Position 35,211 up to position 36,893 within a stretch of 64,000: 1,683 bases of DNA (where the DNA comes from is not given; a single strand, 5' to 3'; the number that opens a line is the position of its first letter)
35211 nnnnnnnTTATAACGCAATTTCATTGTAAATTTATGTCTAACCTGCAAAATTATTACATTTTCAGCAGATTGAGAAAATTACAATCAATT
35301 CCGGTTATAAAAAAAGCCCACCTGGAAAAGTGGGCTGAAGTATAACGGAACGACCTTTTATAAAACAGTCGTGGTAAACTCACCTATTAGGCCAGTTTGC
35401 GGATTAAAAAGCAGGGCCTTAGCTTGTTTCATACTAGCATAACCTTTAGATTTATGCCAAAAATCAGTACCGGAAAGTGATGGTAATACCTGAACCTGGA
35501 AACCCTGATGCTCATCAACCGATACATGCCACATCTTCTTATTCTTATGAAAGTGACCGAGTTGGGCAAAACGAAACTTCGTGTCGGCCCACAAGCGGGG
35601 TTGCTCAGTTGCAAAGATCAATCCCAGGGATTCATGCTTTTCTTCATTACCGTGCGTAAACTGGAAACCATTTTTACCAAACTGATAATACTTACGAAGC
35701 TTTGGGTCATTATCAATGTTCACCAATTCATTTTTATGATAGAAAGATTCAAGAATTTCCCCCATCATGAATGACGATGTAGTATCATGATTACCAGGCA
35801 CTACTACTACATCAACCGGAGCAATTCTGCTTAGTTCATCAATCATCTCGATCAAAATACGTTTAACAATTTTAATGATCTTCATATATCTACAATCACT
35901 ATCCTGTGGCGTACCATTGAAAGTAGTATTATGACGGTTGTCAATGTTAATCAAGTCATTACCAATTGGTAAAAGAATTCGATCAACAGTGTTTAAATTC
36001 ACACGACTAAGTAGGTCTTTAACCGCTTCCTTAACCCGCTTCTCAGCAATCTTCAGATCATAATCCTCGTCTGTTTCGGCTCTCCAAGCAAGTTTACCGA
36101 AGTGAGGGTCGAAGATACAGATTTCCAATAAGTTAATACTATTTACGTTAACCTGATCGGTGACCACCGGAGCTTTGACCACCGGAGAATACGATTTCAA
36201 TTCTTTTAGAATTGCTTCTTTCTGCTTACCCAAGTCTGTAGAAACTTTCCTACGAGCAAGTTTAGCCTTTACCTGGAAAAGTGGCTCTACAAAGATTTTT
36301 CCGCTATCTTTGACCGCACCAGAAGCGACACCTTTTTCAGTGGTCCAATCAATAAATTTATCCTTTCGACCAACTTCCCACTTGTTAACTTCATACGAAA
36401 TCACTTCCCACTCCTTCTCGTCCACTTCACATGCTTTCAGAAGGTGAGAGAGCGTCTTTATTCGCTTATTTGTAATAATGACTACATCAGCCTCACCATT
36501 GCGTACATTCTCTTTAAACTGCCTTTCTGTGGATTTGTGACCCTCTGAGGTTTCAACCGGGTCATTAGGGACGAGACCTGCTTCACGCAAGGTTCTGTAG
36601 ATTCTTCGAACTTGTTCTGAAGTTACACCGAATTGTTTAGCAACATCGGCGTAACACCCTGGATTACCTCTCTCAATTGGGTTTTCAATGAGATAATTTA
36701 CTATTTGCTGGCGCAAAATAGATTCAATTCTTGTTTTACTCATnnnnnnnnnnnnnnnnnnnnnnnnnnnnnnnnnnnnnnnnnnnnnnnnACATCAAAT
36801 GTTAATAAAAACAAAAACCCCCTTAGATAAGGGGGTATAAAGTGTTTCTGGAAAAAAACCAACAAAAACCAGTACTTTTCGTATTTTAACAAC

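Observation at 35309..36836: Terminator-bracketed single-gene unit inside the structural operon: HTH domain fused to a calcineurin-like metallophosphoesterase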

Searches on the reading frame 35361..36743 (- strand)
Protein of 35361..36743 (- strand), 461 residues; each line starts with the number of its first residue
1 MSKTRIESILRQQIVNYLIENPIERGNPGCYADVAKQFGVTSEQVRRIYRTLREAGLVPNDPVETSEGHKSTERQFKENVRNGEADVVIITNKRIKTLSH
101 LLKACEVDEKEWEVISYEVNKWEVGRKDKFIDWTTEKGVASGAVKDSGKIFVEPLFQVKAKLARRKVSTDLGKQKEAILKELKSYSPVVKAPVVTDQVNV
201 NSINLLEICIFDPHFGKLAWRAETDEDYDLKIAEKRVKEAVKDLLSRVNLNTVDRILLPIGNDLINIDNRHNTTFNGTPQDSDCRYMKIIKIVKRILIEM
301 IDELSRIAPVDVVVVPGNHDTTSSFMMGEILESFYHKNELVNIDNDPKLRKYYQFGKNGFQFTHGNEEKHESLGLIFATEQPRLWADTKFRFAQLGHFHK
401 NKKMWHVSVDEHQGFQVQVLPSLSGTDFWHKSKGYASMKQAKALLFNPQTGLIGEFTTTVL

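Call 4: search_protein_families(library=pfam, proteins=[window:35361-36743:-], max_evalue=1)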
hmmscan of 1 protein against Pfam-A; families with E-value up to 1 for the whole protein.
window:35361-36743:- (461 aa): 8 families
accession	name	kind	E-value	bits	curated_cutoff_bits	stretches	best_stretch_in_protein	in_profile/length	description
PF00149.33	Metallophos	-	0.0015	19.5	21.5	1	299-389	52-143/191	Calcineurin-like phosphoesterase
PF04703.18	FaeA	-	0.0079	16.9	20.7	1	12-63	3-50/62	FaeA-like protein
PF13518.12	HTH_28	-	0.014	15.9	25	1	31-57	15-41/52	Helix-turn-helix domain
PF13384.12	HTH_23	-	0.072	13.4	24.6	1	31-57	20-46/50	Homeodomain-like domain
PF13545.12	HTH_Crp_2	-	0.084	13.3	27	1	32-58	26-52/70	Crp-like helix-turn-helix domain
PF19187.6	HTH_PafC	-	0.1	12.9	32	1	31-64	21-57/115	PafC helix-turn-helix domain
PF04545.22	Sigma70_r4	-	0.14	12.2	24.1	1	31-50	23-42/50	Sigma-70, region 4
PF13542.12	HTH_Tnp_ISL3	-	0.19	11.7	27.4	1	32-50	30-48/51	Helix-turn-helix domain of transposase family ISL3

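Call 5: search_protein_families(library=phrogs, proteins=[window:35361-36743:-], max_evalue=0.01)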
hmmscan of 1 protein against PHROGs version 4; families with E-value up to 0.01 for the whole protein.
window:35361-36743:- (461 aa): 5 families
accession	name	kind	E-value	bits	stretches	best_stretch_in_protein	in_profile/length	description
phrog_704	-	DNA, RNA and nucleotide metabolism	4.9e-72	244.2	1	32-460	23-386/390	DNA repair exonuclease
phrog_284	-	DNA, RNA and nucleotide metabolism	3.4e-25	89.8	1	172-451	100-385/398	exonuclease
phrog_20762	-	unknown function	3.2e-12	47.8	1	341-460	1-115/117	-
phrog_20703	-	unknown function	0.00021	22.2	1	161-272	119-229/258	-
phrog_547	-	other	0.0034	17.5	1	301-415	91-187/245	phosphoesterase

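Call 7: search_dna_similar(query=window:35361-36743:-, collection=phages, mode=protein, max_rows=40)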
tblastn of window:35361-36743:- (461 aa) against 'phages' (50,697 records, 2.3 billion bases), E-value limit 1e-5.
Records with a match: 2067; places in all: 2072; records where one place covers at least 80% of the query: 20.
Best place of each record, by identity: <60% 2067.
By first word of the organism name: Escherichia 557; Klebsiella 466; Salmonella 368; Vibrio 251; Campylobacter 59; Shigella 39; Flavobacterium 28; Rhodobacter 23; Lactobacillus 20; Yersinia 17; and 60 more.
By host as written in the record: - 376; Klebsiella pneumoniae 209; Escherichia coli 203; Escherichia coli K-12 MG1655 54; Salmonella enterica subsp. enterica serovar Enteritidis 54; Salmonella enterica 52; Escherichia coli DSM 12242 43; Salmonella enterica subsp. enterica serovar Typhimurium 42; and 404 more.
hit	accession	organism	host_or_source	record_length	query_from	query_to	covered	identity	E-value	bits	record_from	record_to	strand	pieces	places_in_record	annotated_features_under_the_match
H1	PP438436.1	Leptolyngbya phage Lbo-JY46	Leptolyngbya boryana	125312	10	460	98%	48.9%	6e-127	411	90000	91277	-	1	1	hypothetical protein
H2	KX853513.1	Virus Rctr41k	enrichment culture DAMO/AAA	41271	23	460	95%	35.5%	2e-74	260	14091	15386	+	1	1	phosphoesterase-like protein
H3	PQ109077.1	Thermus phage Lalka27b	Thermus thermophilus HB27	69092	10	449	95%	31.8%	3e-56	207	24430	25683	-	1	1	exonuclease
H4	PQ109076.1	Thermus phage Lalka27a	Thermus thermophilus HB27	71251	10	449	95%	31.8%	3e-56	207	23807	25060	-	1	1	exonuclease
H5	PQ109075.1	Thermus phage Lalka8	Thermus thermophilus HB8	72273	10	449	95%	31.8%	3e-56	207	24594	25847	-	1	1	exonuclease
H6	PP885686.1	Tunturiibacter phage Tunturi_3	Tunturiibacter psychrotolerans X5P2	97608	32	453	92%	31.9%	1e-53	199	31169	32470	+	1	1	DNA repair exonuclease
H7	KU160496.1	Bacillus phage vB_BhaS-171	Bacillus halmapalus DSM 29712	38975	30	460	93%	30.7%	3e-50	189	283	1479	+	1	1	hypothetical protein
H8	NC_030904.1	Bacillus phage vB_BhaS-171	Bacillus halmapalus DSM 29712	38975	30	460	93%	30.7%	3e-50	189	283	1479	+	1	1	DNA repair exonuclease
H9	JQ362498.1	Sphingomonas phage PAU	Sphingomonas paucimobilis, Felix ...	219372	205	454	54%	42.7%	1e-53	199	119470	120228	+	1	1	163: gp163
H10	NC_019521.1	Sphingomonas phage PAU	Sphingomonas paucimobilis, Felix ...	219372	205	454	54%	42.7%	1e-53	199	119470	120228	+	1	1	163: DNA repair exonuclease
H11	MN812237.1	Flavobacterium phage vB_FspS_snusmum9-1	Flavobacterium sp. LMO9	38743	107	457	76%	29.7%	5e-40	159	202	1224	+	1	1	hypothetical protein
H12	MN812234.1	Flavobacterium phage vB_FspS_snusmum6-1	Flavobacterium sp. LMO6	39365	107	457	76%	29.7%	5e-40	159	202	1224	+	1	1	hypothetical protein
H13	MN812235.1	Flavobacterium phage vB_FspS_snusmum6-2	Flavobacterium sp. LMO6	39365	107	457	76%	29.7%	5e-40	159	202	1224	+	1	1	hypothetical protein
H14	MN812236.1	Flavobacterium phage vB_FspS_snusmum6-3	Flavobacterium sp. LMO6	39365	107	457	76%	29.7%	5e-40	159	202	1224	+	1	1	hypothetical protein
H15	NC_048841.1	Flavobacterium phage vB_FspS_snusmum6-1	Flavobacterium sp. LMO6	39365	107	457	76%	29.7%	5e-40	159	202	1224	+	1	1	DNA repair exonuclease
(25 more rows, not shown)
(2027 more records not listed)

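Call 9: search_solved_structures(query=window:35361-36743:-, max_evalue=1, show_alignments=2)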
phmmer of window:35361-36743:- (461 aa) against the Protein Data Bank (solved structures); distinct sequences matched with E-value up to 1: 1.
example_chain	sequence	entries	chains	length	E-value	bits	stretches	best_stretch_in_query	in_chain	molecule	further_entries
2cg4_A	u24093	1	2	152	0.61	12.4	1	26-66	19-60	REGULATORY PROTEIN ASNC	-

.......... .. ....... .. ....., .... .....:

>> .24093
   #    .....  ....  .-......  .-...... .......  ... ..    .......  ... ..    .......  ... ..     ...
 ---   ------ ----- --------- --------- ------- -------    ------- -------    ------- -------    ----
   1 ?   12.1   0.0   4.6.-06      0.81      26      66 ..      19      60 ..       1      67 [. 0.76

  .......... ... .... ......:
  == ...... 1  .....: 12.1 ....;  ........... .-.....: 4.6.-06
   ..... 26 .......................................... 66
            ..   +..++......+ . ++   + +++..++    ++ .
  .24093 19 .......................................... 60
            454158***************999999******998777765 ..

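Call 10: get_annotated_region(hit=H8, flank=6000)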
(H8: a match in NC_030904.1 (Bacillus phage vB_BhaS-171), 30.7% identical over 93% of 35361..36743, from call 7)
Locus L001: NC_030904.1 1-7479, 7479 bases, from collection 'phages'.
description: Bacillus phage vB_BhaS-171, complete genome.
organism: Bacillus phage vB_BhaS-171 (NCBI taxid 1775140)
taxonomy: Viruses; Duplodnaviria; Heunggongvirae; Uroviricota; Caudoviricetes
host: Bacillus halmapalus DSM 29712; source: Lake Elmenteita; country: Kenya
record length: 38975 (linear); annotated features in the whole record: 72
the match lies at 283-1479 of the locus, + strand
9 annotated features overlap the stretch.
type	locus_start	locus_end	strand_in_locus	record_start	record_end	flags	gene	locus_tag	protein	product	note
CDS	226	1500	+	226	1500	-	-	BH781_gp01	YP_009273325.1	DNA repair exonuclease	similar to gp163 [Sphingomonas phage PAU]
CDS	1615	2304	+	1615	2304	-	-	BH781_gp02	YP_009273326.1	HNH endonuclease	similar to Clostridium phage phiCP26F F431_gp06 and hypothetical protein 39-O_gp07 [Clostridium phage phiCP39-O]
CDS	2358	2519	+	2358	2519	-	-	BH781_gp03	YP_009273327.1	hypothetical protein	-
CDS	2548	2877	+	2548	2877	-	-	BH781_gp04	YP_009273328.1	HNH endonuclease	similar to putative HNH homing endonuclease [Listeria phage LP-101]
CDS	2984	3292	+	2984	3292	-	-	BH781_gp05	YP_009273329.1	terminase small subunit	putative phage terminase, small subunit, P27 family; similar to gp1 [Listeria phage B025]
CDS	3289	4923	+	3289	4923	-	-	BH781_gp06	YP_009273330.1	terminase large subunit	similar to phage terminase large subunit [Paenibacillus sp. JCM 10914] and putative terminase large subunit [Listeria ...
CDS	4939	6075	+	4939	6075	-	-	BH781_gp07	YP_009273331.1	portal protein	portal protein, HK97 family; similar to ORF011 [Staphylococcus phage 2638A], HK97 family phage portal protein [Bacillus ...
CDS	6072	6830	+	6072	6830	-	-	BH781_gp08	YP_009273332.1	head maturation protease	similar to tail fiber protein [Paenibacillus alvei] and ATP-dependent Clp protease proteolytic subunit 1 ...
CDS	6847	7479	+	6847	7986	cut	-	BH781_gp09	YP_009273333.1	major capsid protein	putative phage major capsid protein, HK97 family; putative major capsid protein, HK97 family; similar to ORF009 ...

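Call 11: get_annotated_region(hit=H15, flank=6000)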
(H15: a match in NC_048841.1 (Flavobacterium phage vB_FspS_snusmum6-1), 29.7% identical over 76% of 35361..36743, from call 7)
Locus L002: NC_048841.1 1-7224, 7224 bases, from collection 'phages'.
description: Flavobacterium phage vB_FspS_snusmum6-1, complete genome.
organism: Flavobacterium phage vB_FspS_snusmum6-1 (NCBI taxid 2686273)
taxonomy: Viruses; Duplodnaviria; Heunggongvirae; Uroviricota; Caudoviricetes; Muminvirus; Muminvirus snusmum
host: Flavobacterium sp. LMO6; source: -; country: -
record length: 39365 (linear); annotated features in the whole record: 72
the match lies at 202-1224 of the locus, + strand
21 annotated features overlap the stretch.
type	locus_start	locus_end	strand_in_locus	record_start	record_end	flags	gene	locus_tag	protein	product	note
CDS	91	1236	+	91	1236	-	-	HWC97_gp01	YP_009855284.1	DNA repair exonuclease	annotation based on sequence similarity to NCBI RLD25781.1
CDS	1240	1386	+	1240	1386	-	-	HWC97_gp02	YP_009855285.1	hypothetical protein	-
CDS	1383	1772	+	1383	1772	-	-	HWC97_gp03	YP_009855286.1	hypothetical protein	-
CDS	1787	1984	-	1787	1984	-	-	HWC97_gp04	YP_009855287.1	hypothetical protein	-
CDS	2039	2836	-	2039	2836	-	-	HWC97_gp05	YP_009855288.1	DNA methyltransferase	annotation based on sequence similarity to NCBI AXN54124.1 and Pfam PF01555.17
CDS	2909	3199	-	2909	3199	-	-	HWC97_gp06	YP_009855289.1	hypothetical protein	-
CDS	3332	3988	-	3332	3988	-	-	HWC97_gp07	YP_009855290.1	DNA methyltransferase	annotation based on sequence similarity to NCBI YP_008241745.1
CDS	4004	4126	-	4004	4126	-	-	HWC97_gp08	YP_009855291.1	hypothetical protein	-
CDS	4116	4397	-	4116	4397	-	-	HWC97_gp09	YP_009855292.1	hypothetical protein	-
CDS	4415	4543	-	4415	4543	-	-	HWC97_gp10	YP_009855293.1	hypothetical protein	-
CDS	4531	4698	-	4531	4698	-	-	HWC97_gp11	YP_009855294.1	hypothetical protein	-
CDS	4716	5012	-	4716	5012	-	-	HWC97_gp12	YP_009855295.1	hypothetical protein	-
CDS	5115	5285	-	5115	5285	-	-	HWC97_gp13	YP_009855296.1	hypothetical protein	-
CDS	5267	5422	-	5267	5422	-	-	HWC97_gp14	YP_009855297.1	hypothetical protein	-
CDS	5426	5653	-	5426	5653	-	-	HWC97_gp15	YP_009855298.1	hypothetical protein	-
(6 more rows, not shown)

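Call 12: get_annotated_region(hit=H1, flank=8000)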
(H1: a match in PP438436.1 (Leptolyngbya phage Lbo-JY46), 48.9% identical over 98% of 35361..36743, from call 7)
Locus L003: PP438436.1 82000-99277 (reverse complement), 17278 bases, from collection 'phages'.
description: Leptolyngbya phage Lbo-JY46, complete genome.
organism: Leptolyngbya phage Lbo-JY46 (NCBI taxid 3128135)
taxonomy: Viruses; Duplodnaviria; Heunggongvirae; Uroviricota; Caudoviricetes
host: Leptolyngbya boryana; source: China; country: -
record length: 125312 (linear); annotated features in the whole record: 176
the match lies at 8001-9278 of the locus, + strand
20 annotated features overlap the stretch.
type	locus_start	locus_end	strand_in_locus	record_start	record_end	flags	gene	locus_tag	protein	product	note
CDS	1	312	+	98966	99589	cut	-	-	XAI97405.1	hypothetical protein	-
CDS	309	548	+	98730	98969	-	-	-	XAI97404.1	hypothetical protein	-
CDS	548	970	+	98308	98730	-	-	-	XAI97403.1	hypothetical protein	-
CDS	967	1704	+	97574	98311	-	-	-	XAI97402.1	hypothetical protein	-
CDS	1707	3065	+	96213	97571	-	-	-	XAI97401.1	hypothetical protein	-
CDS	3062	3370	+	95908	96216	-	-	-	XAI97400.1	hypothetical protein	-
CDS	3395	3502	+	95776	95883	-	-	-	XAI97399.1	hypothetical protein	-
CDS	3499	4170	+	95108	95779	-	-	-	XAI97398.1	hypothetical protein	-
CDS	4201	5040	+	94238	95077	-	-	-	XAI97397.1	hypothetical protein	-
CDS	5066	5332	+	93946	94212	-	-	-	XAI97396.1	hypothetical protein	-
CDS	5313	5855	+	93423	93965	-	-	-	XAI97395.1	hypothetical protein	-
CDS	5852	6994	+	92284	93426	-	-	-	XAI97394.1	hypothetical protein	gp257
CDS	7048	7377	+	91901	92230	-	-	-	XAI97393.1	hypothetical protein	-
CDS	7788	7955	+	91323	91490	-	-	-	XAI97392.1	hypothetical protein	-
CDS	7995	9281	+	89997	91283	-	-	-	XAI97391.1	hypothetical protein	-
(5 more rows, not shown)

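Call 13: get_annotated_region(hit=H3, flank=6000)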
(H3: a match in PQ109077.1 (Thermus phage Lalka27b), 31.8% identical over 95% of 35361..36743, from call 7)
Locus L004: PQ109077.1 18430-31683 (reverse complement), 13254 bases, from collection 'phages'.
description: Thermus phage Lalka27b, complete genome.
organism: Thermus phage Lalka27b (NCBI taxid 3289878)
taxonomy: Viruses
host: Thermus thermophilus HB27; source: hot spring; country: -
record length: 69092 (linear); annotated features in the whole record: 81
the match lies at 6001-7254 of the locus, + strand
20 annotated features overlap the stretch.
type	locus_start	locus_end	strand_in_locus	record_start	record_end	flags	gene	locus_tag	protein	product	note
CDS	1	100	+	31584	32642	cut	-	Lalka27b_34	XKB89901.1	baseplate wedge subunit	-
CDS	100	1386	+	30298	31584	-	-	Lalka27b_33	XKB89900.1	hypothetical protein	-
CDS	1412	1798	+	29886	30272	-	-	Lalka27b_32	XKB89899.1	hypothetical protein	-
CDS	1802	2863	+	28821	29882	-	-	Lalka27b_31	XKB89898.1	hypothetical protein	-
CDS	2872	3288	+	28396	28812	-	-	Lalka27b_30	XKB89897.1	hypothetical protein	-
CDS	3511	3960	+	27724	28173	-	-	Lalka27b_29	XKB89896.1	hypothetical protein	-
CDS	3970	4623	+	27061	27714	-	-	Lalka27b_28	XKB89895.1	M23 family peptidase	-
CDS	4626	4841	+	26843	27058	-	-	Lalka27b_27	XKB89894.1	hypothetical protein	-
CDS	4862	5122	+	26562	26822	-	-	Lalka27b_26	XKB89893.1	hypothetical protein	-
CDS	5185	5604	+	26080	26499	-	-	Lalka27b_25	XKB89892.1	hypothetical protein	-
CDS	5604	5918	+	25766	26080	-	-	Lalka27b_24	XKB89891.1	hypothetical protein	-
CDS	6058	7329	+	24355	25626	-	-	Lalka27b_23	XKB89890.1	exonuclease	-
CDS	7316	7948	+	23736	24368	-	-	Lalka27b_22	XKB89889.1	nucleotidase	-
CDS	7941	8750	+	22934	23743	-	-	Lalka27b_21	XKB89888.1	dNMP kinase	-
CDS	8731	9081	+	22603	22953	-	-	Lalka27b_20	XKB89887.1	hypothetical protein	-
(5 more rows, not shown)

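Call 17: get_annotated_region(hit=H10, flank=12000)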
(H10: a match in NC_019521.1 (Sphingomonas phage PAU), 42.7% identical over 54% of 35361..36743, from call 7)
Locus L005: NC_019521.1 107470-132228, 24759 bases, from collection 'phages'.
description: Sphingomonas phage PAU, complete genome.
organism: Sphingomonas phage PAU (NCBI taxid 1150991)
taxonomy: Viruses; Duplodnaviria; Heunggongvirae; Uroviricota; Caudoviricetes
host: Sphingomonas paucimobilis, Felix d'Herelle Reference Center for Phages host #1398; source: silkworms; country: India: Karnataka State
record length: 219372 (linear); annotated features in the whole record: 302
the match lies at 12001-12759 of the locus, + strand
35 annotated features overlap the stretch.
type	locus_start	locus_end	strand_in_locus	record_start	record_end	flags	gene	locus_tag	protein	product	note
CDS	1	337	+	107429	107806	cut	145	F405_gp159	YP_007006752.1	gp145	-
CDS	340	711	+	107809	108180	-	146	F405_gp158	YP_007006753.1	gp146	-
CDS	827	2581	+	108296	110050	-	147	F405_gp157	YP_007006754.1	gp147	portal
CDS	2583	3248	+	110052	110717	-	148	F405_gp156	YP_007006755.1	gp148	-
CDS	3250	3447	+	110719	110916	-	149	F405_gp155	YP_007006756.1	gp149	-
CDS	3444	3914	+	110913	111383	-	150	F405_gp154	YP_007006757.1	gp150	-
CDS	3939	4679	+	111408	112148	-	151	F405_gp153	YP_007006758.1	gp151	capsid maturation protease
CDS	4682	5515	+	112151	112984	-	152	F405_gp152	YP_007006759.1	gp152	scaffolding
CDS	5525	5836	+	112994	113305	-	153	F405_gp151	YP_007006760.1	gp153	-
CDS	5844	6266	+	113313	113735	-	154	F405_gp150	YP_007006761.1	gp154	internal capsid protein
CDS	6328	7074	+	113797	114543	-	155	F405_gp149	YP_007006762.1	gp155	-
CDS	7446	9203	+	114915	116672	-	156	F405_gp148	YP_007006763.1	gp156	major capsid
CDS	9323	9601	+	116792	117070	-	157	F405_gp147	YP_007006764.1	gp157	-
CDS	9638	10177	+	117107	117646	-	158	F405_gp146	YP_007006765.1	gp158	dihydrofolate reductase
CDS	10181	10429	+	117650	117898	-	159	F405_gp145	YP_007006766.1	gp159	-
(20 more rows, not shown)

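Call 18: find_homologous_proteins(query=window:35361-36743:-, max_evalue=0.00001)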
Query window:35361-36743:- (461 aa): 1966 proteins with E <= 0.00001 among 8000 candidates; the best 120 are listed.
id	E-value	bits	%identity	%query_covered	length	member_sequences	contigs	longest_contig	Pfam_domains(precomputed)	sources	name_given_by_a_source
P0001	0.0e+0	1045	100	100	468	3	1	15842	-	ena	-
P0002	3.0e-265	899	85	100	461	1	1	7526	-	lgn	-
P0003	9.9e-254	861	81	100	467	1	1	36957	-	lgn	-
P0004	1.1e-248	844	79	99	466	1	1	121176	-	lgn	-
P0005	6.5e-246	835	78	100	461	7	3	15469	-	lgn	-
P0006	1.9e-241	820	78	98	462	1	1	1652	-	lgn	-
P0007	3.5e-233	793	77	97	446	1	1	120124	-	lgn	-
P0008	6.1e-233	792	75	100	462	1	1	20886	-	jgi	jgi:hypothetical protein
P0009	1.2e-232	791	75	100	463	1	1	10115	-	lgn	-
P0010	2.8e-231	787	75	100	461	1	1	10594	-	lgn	-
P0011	5.9e-228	776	75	98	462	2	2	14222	-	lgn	-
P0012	6.3e-228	775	74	100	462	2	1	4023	-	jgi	jgi:hypothetical protein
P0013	9.6e-227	772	73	99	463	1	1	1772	-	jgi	jgi:DNA-binding transcriptional regulator YhcF (GntR family)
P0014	1.1e-225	768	74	100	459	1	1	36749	-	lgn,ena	-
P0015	3.9e-221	753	73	100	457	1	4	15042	-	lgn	-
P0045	2.6e-163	563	57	99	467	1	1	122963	-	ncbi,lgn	-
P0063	5.9e-146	505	52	98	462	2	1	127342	-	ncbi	-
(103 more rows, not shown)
